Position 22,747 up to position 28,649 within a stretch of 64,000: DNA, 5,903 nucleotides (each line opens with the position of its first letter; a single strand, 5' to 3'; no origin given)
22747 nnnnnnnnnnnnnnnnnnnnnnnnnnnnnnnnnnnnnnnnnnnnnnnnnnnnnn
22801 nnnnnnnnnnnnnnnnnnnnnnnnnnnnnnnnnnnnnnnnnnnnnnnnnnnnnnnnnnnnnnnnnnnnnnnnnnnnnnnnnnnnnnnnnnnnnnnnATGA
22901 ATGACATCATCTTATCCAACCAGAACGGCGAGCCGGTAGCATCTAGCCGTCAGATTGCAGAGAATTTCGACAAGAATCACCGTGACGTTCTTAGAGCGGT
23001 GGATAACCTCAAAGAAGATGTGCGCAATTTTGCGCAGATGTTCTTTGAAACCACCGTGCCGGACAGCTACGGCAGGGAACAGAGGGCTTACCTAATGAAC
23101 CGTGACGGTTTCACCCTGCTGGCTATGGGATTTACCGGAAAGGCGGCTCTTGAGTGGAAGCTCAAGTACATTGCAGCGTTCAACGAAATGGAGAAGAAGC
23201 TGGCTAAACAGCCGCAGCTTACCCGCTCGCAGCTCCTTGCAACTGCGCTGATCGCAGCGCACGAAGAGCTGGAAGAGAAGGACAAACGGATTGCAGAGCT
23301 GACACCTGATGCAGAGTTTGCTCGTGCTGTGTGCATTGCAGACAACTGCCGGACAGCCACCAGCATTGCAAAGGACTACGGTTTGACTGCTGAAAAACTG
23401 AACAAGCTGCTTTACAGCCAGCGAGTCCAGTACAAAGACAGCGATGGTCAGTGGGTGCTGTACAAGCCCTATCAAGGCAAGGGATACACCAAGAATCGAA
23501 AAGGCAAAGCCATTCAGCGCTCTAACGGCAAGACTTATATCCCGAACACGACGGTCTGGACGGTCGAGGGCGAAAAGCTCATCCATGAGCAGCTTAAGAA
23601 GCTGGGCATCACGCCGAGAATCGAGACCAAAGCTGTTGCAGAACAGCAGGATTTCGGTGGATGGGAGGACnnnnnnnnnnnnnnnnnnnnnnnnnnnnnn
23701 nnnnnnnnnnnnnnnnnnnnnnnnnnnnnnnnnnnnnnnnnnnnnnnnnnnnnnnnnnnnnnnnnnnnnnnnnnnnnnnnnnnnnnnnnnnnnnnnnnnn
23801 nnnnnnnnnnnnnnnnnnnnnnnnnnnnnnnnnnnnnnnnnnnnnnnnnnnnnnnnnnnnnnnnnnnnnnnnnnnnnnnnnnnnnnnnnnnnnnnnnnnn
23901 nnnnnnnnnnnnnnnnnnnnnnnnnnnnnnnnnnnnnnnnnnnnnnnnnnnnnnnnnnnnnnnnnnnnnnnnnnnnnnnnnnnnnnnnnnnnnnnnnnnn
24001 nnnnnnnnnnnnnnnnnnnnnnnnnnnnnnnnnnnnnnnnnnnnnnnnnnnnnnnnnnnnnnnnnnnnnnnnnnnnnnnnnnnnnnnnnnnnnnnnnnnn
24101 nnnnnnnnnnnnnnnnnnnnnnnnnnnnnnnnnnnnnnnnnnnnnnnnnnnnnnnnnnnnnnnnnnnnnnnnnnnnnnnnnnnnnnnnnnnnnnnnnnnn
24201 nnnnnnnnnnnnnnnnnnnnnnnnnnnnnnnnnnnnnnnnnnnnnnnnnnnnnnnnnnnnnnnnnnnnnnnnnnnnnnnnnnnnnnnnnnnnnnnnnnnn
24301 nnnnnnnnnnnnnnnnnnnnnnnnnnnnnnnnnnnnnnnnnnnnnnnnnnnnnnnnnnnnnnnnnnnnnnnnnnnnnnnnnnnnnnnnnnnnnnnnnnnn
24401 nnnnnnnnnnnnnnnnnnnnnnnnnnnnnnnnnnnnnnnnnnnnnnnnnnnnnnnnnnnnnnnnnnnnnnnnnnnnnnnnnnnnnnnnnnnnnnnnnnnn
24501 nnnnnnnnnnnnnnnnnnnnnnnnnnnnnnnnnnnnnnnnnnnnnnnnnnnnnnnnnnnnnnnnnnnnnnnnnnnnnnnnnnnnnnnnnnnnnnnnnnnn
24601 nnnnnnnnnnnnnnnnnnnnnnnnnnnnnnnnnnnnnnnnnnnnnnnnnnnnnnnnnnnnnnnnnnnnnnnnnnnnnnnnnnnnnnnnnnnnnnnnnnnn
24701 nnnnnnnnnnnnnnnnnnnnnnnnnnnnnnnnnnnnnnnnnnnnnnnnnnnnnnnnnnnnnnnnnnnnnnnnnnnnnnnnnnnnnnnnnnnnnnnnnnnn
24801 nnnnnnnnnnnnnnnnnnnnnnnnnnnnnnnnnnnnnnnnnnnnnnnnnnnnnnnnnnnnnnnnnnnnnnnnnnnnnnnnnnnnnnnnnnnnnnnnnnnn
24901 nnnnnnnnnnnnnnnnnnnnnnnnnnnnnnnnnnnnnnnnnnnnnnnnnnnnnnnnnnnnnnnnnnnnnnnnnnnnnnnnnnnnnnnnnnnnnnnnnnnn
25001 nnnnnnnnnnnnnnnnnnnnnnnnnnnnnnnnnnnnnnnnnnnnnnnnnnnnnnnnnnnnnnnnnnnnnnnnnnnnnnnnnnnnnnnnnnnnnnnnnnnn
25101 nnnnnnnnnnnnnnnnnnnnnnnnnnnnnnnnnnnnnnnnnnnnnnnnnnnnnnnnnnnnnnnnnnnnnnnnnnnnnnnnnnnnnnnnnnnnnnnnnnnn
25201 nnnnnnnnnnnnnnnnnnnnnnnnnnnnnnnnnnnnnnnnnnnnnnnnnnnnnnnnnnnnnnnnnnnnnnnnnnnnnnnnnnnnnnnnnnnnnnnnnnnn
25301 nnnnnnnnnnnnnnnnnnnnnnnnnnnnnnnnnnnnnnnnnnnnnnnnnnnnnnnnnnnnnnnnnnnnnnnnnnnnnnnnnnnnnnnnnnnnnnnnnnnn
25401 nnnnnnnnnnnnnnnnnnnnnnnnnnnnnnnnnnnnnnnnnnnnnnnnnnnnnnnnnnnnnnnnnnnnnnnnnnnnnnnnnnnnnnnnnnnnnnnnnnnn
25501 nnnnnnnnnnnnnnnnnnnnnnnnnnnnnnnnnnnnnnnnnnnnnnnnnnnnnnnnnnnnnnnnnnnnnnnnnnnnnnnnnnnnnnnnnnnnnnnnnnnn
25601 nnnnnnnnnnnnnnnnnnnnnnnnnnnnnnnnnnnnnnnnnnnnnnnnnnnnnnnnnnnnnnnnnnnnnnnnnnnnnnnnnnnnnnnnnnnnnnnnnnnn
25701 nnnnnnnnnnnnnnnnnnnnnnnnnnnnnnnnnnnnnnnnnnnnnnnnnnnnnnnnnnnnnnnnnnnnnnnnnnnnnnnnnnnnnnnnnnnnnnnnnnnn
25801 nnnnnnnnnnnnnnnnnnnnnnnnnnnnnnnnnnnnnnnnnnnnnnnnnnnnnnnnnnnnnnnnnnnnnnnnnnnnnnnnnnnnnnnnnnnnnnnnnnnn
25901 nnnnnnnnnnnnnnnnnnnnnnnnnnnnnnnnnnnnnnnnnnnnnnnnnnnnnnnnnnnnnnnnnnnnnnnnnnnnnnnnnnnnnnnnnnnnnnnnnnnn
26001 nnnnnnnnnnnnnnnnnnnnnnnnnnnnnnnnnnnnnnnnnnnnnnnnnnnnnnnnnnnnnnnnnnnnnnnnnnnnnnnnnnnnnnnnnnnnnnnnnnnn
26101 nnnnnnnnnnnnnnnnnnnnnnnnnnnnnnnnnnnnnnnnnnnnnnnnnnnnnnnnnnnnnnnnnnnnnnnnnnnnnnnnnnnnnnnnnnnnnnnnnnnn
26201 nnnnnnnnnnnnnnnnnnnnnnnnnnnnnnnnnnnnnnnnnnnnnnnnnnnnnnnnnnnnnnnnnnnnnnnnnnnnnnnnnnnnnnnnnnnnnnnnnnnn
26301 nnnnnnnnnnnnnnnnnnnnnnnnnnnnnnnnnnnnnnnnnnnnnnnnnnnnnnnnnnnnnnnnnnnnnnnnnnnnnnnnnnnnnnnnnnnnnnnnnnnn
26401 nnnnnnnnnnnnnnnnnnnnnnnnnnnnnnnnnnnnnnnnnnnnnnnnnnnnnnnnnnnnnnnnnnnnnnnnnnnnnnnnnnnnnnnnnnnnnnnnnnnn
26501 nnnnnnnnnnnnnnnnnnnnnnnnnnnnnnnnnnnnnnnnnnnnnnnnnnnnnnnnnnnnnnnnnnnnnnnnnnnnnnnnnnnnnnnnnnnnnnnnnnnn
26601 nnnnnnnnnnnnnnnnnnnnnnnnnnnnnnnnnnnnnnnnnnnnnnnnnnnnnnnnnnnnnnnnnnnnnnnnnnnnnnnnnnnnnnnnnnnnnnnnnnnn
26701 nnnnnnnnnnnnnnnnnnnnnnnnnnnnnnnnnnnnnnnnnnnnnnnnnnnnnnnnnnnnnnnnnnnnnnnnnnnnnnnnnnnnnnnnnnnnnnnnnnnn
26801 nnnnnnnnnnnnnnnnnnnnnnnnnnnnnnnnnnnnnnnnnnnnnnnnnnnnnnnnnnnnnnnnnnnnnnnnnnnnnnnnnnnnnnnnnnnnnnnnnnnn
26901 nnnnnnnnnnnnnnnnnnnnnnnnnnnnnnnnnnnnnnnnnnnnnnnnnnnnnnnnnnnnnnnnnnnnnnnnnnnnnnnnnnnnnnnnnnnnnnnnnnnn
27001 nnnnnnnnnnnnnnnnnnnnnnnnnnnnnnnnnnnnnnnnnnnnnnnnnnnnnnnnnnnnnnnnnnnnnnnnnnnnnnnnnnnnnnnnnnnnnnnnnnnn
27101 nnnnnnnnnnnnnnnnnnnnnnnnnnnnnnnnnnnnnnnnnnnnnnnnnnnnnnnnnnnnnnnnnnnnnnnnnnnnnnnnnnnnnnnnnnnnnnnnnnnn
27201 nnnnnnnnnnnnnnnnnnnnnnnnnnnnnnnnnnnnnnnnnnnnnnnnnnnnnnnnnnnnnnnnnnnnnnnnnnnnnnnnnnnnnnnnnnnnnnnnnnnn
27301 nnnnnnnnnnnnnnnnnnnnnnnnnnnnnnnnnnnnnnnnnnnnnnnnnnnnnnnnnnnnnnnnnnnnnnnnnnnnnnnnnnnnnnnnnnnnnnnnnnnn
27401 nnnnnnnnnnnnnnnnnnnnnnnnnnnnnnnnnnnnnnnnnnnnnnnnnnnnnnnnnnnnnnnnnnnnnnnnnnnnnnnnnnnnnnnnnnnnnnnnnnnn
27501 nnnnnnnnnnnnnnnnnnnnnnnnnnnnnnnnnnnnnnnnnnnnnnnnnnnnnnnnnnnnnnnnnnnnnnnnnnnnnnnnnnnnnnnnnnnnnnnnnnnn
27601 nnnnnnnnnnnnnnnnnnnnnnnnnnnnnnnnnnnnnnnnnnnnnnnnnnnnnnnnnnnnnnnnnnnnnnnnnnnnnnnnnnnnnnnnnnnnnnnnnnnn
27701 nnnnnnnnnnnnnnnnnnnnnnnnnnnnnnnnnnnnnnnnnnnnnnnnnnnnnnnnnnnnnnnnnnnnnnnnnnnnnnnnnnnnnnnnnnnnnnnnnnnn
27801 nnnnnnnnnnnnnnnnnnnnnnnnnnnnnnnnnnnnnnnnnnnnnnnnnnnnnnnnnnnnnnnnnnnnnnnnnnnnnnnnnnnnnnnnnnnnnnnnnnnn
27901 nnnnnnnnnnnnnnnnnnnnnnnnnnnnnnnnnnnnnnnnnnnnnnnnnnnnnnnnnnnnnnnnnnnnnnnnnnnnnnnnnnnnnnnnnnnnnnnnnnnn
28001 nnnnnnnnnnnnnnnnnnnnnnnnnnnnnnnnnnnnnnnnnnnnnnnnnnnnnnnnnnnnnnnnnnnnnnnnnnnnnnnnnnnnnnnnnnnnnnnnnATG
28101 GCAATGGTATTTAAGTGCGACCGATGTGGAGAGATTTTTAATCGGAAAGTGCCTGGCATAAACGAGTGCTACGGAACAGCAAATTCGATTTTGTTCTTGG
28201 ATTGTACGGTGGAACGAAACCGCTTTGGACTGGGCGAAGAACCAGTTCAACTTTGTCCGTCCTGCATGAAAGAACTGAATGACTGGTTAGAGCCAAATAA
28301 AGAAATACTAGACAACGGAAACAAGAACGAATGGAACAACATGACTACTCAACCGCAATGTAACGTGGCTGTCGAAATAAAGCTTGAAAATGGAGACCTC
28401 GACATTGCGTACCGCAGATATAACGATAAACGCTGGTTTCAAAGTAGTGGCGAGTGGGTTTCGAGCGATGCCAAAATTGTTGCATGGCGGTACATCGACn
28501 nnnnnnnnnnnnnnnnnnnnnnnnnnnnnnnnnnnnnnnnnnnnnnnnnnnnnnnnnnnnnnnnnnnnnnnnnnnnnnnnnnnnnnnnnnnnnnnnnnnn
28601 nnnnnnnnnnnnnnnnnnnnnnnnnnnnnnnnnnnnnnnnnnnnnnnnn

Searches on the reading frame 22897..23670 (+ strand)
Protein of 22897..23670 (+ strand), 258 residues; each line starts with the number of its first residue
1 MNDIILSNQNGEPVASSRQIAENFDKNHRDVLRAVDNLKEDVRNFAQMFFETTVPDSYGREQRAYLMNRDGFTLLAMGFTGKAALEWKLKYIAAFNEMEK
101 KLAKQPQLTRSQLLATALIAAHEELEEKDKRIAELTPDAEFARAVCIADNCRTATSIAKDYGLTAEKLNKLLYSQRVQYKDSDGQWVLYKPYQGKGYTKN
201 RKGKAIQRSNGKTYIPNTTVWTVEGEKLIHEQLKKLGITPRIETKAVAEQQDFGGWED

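Call 14: search_protein_families(library=phrogs, max_evalue=0.001, proteins=[window:22897-23670:+])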
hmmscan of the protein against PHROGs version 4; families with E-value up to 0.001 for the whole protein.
window:22897-23670:+ (258 aa): 13 families
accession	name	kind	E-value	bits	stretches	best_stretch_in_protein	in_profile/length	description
phrog_63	-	transcription regulation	5.3e-53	181.9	1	4-249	122-371/431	anti-repressor Ant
phrog_518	-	transcription regulation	2.2e-37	130.1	1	5-127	14-130/268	Rha-like transcriptional regulator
phrog_373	-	transcription regulation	7.7e-36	125.2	1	2-136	87-222/373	anti-repressor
phrog_2657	-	transcription regulation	4.2e-32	112.4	1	7-115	16-127/243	transcriptional regulator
phrog_130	-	transcription regulation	3.7e-29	103.1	1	8-246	174-421/480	anti-repressor Ant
phrog_995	-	transcription regulation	1.4e-27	98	1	9-113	115-219/307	transcriptional regulator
phrog_821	-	transcription regulation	1.2e-23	85.2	1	10-111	159-260/324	transcriptional regulator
phrog_18886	-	unknown function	2.4e-21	77.3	1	9-106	13-114/269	-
phrog_25289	-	unknown function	2.4e-17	64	1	168-245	1-76/79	-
phrog_10324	-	transcription regulation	3e-12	47.9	1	17-105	8-97/205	anti-repressor Ant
phrog_8244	-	unknown function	2.8e-09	37.6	1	10-105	153-249/383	-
phrog_15204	-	transcription regulation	3.7e-08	34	1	8-51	30-72/79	anti-repressor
phrog_17716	-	unknown function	1e-05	27.3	1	77-108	1-32/101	-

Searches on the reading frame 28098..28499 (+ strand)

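Call 14: search_protein_families(library=phrogs, max_evalue=0.001, proteins=[window:28098-28499:+])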
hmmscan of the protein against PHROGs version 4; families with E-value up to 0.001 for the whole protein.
window:28098-28499:+ (134 aa): 0 families

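Call 29: search_protein_families(library=pfam, max_evalue=0.01, proteins=[window:28098-28499:+])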
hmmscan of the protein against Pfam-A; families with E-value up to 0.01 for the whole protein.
window:28098-28499:+ (134 aa): 0 families

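Call 88: search_protein_families(library=ncbifam, max_evalue=0.1, proteins=[window:28098-28499:+])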
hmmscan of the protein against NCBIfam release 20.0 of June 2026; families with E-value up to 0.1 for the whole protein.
window:28098-28499:+ (134 aa): 2 families
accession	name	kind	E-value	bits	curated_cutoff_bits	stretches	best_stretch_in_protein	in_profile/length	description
TIGR02605.1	CxxC_CxxC_SSSS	subfamily_domain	0.022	14.8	31.3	0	5-16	6-17/52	FmdB family zinc ribbon protein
NF003504.0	PRK05170.2-2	equivalog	0.068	13.2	150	0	7-65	20-83/104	YcgN family cysteine cluster protein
